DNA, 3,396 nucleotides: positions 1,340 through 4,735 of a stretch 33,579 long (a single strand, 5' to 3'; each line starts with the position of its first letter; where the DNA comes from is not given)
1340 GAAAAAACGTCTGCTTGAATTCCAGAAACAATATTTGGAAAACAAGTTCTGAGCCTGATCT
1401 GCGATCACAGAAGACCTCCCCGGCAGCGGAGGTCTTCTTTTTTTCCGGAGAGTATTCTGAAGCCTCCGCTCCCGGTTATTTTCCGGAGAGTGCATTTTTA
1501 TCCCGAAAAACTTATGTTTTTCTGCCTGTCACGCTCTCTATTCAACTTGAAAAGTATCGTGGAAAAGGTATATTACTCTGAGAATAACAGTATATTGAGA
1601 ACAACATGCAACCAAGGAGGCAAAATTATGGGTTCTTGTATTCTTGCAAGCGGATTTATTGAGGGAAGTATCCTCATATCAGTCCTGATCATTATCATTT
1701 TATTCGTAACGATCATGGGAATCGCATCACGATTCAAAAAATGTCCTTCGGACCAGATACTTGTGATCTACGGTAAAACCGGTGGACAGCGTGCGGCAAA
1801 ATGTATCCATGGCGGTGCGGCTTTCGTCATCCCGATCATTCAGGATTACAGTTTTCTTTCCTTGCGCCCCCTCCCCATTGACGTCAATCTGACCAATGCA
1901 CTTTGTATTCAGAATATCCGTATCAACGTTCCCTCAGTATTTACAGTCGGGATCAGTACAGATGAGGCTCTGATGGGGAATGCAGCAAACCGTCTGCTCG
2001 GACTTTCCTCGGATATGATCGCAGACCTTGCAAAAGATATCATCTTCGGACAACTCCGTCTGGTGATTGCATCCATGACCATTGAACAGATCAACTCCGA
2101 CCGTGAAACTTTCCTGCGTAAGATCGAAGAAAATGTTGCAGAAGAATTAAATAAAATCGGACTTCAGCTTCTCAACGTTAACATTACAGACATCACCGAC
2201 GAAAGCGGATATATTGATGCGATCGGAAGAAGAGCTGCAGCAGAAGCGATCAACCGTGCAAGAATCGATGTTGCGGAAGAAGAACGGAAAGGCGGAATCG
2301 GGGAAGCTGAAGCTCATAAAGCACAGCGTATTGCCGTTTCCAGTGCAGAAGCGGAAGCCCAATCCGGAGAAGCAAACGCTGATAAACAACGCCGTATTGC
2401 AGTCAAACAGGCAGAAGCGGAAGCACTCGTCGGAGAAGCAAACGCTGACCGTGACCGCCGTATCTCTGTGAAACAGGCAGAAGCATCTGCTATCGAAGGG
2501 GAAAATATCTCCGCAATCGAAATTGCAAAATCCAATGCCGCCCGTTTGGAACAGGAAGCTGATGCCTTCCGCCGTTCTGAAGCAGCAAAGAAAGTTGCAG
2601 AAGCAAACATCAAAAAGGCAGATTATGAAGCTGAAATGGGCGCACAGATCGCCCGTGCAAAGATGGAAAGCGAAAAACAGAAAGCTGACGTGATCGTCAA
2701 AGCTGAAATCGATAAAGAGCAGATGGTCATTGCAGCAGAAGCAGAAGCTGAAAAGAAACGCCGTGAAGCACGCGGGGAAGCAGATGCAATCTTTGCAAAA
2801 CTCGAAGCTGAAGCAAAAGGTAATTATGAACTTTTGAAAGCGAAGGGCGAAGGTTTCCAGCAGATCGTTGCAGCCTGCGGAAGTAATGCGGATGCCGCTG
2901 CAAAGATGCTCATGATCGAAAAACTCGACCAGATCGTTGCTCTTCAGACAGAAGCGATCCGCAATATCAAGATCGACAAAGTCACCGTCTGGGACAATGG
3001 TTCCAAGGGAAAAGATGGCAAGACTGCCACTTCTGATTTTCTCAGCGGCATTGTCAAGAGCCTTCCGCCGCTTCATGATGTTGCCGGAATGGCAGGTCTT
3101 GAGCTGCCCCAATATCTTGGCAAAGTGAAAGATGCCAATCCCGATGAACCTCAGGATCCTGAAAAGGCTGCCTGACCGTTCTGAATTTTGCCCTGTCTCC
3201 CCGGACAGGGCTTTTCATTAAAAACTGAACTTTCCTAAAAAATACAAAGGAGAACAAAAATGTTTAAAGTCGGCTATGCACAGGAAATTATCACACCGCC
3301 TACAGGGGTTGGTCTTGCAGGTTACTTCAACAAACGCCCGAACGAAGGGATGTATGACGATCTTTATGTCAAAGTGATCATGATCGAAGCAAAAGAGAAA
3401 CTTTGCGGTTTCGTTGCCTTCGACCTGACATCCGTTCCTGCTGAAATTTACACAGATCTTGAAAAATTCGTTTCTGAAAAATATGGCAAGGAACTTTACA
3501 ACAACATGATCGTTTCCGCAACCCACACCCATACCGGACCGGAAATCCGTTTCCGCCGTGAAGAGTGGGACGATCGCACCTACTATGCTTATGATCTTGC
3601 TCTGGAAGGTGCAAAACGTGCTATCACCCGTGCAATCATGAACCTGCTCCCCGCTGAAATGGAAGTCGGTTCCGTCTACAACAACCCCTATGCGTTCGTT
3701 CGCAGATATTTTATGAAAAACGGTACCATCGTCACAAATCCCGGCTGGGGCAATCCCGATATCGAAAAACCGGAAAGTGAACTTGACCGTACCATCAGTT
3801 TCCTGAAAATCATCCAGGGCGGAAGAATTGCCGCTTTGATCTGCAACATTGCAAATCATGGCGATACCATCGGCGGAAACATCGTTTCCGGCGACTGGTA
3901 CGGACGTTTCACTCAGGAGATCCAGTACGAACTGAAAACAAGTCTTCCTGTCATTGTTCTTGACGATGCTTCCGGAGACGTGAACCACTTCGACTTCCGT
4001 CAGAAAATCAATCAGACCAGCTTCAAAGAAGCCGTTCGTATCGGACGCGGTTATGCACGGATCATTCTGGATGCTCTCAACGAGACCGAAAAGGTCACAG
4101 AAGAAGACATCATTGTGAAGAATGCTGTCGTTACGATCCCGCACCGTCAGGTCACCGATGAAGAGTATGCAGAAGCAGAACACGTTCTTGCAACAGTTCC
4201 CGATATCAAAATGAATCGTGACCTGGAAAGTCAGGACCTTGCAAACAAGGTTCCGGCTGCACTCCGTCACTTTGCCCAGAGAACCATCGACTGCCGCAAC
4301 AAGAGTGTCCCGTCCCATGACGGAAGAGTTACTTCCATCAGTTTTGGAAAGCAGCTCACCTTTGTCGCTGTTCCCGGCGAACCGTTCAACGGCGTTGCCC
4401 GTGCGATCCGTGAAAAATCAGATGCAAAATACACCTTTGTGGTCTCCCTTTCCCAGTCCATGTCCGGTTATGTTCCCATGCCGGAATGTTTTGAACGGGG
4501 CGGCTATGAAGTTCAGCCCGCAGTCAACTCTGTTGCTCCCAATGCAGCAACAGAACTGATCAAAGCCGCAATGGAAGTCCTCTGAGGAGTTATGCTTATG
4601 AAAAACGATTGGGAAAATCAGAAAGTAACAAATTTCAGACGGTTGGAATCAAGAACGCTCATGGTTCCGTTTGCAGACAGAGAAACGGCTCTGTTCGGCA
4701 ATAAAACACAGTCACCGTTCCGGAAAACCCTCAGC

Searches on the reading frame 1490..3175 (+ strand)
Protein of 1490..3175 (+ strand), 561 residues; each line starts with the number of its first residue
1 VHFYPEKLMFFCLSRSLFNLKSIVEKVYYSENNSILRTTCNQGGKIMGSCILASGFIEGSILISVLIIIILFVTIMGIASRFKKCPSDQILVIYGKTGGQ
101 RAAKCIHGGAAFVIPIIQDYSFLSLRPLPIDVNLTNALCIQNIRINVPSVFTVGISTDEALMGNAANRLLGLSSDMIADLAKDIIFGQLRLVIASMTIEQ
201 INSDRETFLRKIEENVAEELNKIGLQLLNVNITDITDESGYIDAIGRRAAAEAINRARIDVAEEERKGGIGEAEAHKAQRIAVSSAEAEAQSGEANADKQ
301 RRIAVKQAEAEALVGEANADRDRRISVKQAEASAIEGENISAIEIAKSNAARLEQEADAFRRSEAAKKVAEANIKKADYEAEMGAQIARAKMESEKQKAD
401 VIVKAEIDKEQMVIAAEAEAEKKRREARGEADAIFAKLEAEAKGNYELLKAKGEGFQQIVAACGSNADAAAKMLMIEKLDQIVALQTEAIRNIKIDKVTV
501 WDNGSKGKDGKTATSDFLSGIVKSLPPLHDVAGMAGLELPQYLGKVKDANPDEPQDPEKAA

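Call 66: search_protein_families(library=pfam, proteins=[window:1490-3175:+], max_evalue=0.00001)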
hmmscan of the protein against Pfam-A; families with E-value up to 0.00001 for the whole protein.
window:1490-3175:+ (561 aa): 1 family
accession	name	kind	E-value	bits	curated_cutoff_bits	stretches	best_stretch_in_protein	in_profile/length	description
PF01145.31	Band_7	-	2.5e-27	96.5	23.6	1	86-265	4-175/176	SPFH domain / Band 7 family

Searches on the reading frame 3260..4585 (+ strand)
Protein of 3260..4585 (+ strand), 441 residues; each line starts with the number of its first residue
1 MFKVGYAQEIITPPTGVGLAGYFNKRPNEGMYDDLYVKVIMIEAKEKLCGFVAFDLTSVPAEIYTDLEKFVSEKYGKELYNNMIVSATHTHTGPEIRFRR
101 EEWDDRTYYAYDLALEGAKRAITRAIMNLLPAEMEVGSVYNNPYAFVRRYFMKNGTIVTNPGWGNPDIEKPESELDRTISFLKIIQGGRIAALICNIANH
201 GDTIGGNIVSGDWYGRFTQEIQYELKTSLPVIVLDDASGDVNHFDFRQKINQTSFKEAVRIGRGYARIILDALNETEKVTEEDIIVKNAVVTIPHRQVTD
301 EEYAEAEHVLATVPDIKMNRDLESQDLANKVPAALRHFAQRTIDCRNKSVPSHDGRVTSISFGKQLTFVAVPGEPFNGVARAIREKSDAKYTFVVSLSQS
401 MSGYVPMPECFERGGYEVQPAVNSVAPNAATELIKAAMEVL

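Call 66: search_protein_families(library=pfam, proteins=[window:3260-4585:+], max_evalue=0.00001)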
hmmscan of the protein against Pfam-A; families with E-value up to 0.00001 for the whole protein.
window:3260-4585:+ (441 aa): 1 family
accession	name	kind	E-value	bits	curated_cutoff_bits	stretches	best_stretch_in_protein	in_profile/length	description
PF04734.18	Ceramidase_alk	-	4.2e-08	32.7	32.1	1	2-138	1-146/509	Neutral/alkaline non-lysosomal ceramidase, N-terminal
